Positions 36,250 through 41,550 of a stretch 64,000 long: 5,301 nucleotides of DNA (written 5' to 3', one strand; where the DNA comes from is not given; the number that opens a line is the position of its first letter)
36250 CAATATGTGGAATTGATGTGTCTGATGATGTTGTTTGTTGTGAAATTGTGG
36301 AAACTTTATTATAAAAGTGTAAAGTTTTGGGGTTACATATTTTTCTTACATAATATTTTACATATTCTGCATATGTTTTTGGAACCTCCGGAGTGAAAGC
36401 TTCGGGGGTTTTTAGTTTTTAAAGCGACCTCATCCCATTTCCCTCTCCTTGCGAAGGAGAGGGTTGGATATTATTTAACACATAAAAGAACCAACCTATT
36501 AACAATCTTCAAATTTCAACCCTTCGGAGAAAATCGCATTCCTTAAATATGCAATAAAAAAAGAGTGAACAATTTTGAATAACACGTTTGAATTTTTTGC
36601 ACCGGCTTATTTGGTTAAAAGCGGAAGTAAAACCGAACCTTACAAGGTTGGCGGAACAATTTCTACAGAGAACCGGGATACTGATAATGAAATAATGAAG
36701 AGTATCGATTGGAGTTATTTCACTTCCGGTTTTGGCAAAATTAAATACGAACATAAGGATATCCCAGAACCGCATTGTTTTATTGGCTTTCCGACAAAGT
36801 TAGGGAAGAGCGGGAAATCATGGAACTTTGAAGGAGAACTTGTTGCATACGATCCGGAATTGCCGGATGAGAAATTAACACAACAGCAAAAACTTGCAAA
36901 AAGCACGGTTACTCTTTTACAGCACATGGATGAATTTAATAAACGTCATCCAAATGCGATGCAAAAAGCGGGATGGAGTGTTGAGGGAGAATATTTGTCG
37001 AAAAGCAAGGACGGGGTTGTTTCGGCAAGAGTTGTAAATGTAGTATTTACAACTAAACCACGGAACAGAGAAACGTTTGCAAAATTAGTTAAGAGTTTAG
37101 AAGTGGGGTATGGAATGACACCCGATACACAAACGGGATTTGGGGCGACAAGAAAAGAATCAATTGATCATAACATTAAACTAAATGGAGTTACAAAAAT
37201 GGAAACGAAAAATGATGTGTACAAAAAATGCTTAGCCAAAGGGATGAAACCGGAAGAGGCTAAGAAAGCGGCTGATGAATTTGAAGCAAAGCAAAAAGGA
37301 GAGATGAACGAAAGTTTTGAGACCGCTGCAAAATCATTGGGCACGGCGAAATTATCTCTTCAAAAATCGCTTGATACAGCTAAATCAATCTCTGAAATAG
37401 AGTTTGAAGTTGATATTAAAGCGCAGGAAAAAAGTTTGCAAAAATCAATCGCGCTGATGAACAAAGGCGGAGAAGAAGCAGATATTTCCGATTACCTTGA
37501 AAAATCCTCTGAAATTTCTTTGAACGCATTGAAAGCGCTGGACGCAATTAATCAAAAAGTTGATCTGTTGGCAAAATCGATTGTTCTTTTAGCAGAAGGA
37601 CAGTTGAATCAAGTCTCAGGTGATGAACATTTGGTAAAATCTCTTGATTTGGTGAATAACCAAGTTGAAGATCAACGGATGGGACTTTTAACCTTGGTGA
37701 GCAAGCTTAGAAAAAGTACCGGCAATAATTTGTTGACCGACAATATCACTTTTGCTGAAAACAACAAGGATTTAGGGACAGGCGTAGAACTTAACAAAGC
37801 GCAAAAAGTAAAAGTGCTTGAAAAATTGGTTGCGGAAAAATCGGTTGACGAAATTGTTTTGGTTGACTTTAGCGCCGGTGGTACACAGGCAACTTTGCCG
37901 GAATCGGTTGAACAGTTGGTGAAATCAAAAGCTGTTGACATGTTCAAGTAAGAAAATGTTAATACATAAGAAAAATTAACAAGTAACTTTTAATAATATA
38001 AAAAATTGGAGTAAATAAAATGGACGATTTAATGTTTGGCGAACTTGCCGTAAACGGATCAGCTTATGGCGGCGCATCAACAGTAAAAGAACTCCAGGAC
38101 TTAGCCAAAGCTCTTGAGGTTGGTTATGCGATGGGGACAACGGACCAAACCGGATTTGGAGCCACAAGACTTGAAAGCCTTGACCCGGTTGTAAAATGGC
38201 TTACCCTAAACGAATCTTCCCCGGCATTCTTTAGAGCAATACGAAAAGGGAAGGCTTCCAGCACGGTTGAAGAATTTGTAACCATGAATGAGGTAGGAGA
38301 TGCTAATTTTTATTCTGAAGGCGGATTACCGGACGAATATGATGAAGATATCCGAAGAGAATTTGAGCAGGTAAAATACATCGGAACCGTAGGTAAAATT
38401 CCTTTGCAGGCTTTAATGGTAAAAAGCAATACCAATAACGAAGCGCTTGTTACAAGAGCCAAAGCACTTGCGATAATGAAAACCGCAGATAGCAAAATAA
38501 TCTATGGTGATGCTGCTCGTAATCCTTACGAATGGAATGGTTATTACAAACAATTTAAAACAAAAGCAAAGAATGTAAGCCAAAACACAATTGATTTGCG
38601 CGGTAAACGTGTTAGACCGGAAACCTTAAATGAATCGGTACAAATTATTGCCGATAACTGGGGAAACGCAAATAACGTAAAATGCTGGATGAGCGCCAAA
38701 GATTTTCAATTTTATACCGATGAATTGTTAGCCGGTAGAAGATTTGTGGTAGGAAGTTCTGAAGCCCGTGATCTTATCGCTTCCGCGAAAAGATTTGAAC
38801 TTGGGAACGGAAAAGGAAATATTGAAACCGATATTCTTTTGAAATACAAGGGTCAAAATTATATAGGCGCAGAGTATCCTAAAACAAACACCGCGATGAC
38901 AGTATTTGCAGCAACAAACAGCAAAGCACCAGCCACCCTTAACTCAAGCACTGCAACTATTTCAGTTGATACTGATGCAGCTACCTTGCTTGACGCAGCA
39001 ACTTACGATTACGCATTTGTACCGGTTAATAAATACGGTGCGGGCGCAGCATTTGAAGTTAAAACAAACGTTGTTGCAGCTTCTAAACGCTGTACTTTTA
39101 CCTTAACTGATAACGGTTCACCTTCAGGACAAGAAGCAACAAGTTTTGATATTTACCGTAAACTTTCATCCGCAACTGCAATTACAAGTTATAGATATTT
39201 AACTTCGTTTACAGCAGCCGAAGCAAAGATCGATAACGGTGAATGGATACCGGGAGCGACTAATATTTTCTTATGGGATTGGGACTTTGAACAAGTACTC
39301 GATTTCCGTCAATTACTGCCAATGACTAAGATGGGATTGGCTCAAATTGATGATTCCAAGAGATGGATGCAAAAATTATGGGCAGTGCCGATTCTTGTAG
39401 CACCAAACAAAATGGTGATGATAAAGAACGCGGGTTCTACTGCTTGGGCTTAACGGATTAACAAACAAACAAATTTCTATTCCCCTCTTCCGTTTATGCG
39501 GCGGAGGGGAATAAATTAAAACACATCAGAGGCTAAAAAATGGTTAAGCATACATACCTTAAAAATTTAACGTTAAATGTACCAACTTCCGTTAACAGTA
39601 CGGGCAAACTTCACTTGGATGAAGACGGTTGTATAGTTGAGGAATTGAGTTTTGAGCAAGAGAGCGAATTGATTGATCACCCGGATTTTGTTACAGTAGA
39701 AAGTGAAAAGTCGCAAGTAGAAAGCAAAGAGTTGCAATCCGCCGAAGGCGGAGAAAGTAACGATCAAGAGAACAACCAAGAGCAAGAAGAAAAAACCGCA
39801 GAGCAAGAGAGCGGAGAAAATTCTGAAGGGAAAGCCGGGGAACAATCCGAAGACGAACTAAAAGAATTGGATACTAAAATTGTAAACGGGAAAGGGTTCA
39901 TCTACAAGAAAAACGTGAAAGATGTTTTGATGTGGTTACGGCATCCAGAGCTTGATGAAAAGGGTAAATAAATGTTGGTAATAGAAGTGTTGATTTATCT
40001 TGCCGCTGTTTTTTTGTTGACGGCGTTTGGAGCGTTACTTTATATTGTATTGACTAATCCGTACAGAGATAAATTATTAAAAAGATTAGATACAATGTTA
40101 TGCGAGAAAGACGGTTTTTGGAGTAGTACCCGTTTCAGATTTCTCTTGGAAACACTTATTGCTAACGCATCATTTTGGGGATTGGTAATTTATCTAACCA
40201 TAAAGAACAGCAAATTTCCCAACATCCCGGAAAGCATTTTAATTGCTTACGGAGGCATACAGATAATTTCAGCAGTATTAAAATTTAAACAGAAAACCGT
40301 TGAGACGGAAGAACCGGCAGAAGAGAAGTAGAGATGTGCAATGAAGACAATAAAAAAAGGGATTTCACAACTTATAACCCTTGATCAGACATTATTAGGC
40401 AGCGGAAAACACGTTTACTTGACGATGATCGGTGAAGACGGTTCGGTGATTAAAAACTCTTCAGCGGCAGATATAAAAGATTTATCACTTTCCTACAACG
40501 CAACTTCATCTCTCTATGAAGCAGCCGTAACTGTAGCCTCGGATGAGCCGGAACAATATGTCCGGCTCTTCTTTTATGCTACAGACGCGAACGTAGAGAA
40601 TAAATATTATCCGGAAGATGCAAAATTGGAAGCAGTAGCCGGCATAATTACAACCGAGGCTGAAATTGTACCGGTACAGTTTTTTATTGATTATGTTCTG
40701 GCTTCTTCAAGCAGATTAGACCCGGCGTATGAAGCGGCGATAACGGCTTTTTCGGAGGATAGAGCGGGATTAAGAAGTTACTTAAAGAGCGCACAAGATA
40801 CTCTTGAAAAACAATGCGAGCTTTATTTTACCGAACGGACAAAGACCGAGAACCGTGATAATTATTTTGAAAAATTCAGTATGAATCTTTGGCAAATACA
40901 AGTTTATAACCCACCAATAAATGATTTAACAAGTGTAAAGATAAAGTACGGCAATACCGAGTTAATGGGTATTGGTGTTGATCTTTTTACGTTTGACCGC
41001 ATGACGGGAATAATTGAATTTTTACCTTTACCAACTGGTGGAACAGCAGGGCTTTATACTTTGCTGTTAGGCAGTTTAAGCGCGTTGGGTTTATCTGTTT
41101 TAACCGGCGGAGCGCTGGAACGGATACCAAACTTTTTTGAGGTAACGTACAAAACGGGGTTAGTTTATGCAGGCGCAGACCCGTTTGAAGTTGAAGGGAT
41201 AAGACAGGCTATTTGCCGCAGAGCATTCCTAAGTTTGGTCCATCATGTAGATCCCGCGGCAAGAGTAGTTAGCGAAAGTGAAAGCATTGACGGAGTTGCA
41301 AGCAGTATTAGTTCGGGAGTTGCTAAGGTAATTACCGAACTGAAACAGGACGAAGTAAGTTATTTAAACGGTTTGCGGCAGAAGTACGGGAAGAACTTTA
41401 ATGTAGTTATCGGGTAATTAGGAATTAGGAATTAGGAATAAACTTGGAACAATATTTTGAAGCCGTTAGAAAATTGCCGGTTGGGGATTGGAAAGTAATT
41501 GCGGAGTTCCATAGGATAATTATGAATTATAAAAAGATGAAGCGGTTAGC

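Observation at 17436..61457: Five copies of a two-block regulatory element in front of every structural operon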

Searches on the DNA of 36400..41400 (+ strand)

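Call 5: search_dna_similar(query=window:36400-41400:+, collection=phages, mode=distant, max_rows=20)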
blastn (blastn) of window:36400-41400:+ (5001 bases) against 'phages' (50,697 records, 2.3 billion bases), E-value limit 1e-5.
No match.

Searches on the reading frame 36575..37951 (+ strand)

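Call 7: search_protein_families(library=phrogs, proteins=[window:36575-37951:+])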
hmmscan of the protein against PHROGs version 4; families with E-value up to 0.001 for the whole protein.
window:36575-37951:+ (458 aa): 3 families
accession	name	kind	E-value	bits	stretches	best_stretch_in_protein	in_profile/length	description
phrog_1028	-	head and packaging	6.3e-18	66.5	1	131-203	132-208/591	head maturation protease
phrog_38466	-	head and packaging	3e-06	28.2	1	115-202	16-105/170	head maturation protease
phrog_752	-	head and packaging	3e-05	24.1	1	161-203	11-53/475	major head protein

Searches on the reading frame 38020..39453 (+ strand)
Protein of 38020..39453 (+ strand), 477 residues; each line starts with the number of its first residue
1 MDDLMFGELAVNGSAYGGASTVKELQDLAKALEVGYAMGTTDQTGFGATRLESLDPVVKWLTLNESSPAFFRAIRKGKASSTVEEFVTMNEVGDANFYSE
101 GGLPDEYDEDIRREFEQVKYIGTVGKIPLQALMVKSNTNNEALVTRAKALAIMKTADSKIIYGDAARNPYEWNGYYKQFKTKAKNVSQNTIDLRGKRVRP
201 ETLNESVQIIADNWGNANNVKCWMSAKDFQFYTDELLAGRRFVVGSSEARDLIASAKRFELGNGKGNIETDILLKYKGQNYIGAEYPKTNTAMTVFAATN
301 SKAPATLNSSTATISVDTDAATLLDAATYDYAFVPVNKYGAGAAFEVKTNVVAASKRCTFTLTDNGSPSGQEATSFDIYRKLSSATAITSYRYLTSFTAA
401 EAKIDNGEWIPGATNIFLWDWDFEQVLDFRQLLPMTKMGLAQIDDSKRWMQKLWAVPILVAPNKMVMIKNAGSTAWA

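Call 7: search_protein_families(library=phrogs, proteins=[window:38020-39453:+])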
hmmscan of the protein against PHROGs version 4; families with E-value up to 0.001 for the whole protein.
window:38020-39453:+ (477 aa): 2 families
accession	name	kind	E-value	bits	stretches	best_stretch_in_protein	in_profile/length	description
phrog_752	-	head and packaging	1.6e-65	222.9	1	18-471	12-468/475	major head protein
phrog_19622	-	other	5.3e-07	29.4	1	303-413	269-373/524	esterase/lipase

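Call 15: find_related_loci(query=window:38020-39453:+, collection=viral_contigs, flank=10000)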
Query window:38020-39453:+ (477 aa) in viral_contigs; peptide patterns used: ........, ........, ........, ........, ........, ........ (x = any residue, [..] = any of these).
7 stretches matched a pattern; 5 encode a relative of the query (tblastn E <= 1e-3); 4 distinct loci.
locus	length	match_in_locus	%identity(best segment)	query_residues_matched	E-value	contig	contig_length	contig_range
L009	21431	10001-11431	96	1-477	0e+0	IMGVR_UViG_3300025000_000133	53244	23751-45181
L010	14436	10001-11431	95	1-477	0e+0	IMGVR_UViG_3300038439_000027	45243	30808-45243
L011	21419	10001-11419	88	1-477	0e+0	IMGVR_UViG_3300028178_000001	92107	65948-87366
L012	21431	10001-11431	96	1-477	0e+0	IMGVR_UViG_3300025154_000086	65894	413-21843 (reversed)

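Call 29: find_homologous_proteins(query=window:38020-39453:+)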
Query window:38020-39453:+ (477 aa): 90 proteins with E <= 0.001 among 8000 candidates.
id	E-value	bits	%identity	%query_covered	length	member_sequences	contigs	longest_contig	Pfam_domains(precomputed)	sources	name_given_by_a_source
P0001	0.0e+0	1066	100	100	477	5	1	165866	-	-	-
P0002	0.0e+0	1027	95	100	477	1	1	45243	-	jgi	jgi:hypothetical protein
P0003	0.0e+0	1021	96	99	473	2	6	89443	-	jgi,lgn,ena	-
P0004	6.5e-297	1003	95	99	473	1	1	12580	-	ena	-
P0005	2.2e-281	951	89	99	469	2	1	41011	-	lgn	-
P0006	7.0e-281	950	88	99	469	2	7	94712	-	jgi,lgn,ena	-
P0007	1.8e-231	787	72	100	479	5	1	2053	-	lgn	-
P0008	3.4e-213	727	95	72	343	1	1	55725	-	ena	-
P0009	1.9e-182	625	59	99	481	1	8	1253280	-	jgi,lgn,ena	-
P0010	1.2e-171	590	57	100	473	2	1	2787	-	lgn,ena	-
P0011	1.7e-170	586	56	100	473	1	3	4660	-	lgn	-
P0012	4.4e-170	585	55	100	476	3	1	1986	-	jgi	-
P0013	1.2e-169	583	56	100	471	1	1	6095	-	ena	-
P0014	8.8e-169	580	56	100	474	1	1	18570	-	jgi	jgi:hypothetical protein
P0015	1.6e-166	573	55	100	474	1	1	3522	-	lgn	-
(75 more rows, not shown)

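Call 31: find_related_loci(query=A2, collection=genome_contigs, flank=10000)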
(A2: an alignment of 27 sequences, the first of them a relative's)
Query A2 (477 aa) in genome_contigs; peptide patterns used: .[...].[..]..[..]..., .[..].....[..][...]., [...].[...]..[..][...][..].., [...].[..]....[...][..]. (x = any residue, [..] = any of these).
116 stretches matched a pattern; 9 encode a relative of the query (tblastn E <= 1e-3); 8 distinct loci.
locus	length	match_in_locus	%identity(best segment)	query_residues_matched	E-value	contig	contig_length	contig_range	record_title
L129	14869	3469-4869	52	9-474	4e-162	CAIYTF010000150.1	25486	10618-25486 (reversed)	MAG: uncultured Ignavibacteriales bacterium isolate Umea1_bin-3831 genome assembly, contig: bin-3831:150/222, whole geno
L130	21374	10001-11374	52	18-475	4e-159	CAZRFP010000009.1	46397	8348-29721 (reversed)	MAG TPA_asm: uncultured Planctomycetaceae bacterium isolate SRP193661_co1_189 genome assembly, contig: NODE_852_length_4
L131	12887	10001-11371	50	21-477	2e-147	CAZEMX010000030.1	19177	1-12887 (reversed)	MAG TPA_asm: uncultured Nitrososphaerota archaeon isolate binchicken_co265_268 genome assembly, contig: NODE_4623_length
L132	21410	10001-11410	46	4-474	1e-145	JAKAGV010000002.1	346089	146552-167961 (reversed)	MAG: Bacteroidetes bacterium isolate WY2.bin67 NODE_19_length_346089_cov_15.880559, whole genome shotgun sequence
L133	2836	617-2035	42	1-473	6e-143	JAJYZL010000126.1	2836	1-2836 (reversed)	MAG: bacterium isolate FK5.bin19 NODE_65062_length_2836_cov_0.603913, whole genome shotgun sequence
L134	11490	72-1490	42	1-473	3e-136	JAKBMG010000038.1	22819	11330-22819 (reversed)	MAG: Bacteroidetes bacterium isolate FK3.bin26 NODE_4418_length_22819_cov_1.269346, whole genome shotgun sequence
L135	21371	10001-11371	50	18-472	6e-155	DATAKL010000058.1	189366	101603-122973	MAG TPA_asm: Ignavibacteriales bacterium isolate SMAG_U6937 k141_237927, whole genome shotgun sequence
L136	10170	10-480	59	320-475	5e-57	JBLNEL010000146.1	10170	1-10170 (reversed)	MAG: Bacillota bacterium isolate MAG74 PRJNA889980_bin13_renamed_145, whole genome shotgun sequence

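Call 32: find_related_loci(query=A2, collection=viral_contigs, flank=10000)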
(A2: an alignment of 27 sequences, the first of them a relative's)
Query A2 (477 aa) in viral_contigs; peptide patterns used: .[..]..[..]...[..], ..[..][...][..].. (x = any residue, [..] = any of these).
120 stretches matched a pattern; 31 encode a relative of the query (tblastn E <= 1e-3); 29 distinct loci.
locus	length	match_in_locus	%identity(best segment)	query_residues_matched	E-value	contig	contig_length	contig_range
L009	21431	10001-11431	96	1-477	0e+0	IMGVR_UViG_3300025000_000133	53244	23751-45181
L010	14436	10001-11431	95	1-477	0e+0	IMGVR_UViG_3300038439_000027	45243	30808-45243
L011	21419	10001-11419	88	1-477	0e+0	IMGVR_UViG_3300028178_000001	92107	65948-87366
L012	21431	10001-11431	96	1-477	0e+0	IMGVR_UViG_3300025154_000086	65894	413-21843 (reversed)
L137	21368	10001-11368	54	21-476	2e-168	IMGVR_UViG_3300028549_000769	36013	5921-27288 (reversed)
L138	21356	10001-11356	50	24-473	4e-142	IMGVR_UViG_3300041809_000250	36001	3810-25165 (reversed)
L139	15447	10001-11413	46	1-475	2e-140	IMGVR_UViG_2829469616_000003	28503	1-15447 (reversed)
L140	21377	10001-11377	46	18-474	3e-136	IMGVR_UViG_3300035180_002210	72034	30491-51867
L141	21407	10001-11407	46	1-473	6e-130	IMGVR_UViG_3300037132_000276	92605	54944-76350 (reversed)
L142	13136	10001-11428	59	5-477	0e+0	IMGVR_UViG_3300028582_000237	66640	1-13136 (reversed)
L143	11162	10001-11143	34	13-381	2e-52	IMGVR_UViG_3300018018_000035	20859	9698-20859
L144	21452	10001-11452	27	1-470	3e-34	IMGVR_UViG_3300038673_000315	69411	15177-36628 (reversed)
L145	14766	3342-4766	27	18-472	1e-30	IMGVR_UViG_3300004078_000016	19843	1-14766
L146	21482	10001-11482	26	1-474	9e-30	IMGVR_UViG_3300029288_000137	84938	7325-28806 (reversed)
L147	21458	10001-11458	27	4-470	8e-28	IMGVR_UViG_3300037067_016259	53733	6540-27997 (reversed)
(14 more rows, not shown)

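Call 60: find_related_loci(query=A2, collection=metagenome_contigs, flank=10000)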
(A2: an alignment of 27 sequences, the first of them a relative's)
Query A2 (477 aa) in metagenome_contigs; peptide patterns used: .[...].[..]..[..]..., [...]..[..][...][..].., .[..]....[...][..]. (x = any residue, [..] = any of these).
235 stretches matched a pattern; 24 encode a relative of the query (tblastn E <= 1e-3); 23 distinct loci.
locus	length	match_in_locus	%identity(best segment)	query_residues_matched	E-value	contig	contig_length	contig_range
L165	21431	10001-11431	96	1-477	0e+0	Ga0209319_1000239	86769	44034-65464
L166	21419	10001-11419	88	1-477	0e+0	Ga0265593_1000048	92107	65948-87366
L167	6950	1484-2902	88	1-477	0e+0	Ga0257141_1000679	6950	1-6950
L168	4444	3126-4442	95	1-439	0e+0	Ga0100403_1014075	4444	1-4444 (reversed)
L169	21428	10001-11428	59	5-477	0e+0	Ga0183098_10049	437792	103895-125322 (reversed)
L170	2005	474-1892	56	1-477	0e+0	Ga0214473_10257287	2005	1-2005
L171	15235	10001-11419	53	1-476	1e-168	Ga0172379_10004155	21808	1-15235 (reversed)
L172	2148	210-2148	95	1-338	0e+0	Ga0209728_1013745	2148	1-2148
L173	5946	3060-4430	50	21-477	5e-148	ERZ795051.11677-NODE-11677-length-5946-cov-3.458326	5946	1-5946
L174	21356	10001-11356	49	27-476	7e-147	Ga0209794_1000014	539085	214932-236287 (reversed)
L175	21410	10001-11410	46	4-474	3e-145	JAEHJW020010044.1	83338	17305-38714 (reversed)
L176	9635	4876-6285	47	1-476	2e-144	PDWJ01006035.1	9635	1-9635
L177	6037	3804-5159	50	24-473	5e-143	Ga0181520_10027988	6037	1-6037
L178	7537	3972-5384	47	1-475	3e-140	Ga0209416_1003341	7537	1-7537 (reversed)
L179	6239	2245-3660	47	2-475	6e-140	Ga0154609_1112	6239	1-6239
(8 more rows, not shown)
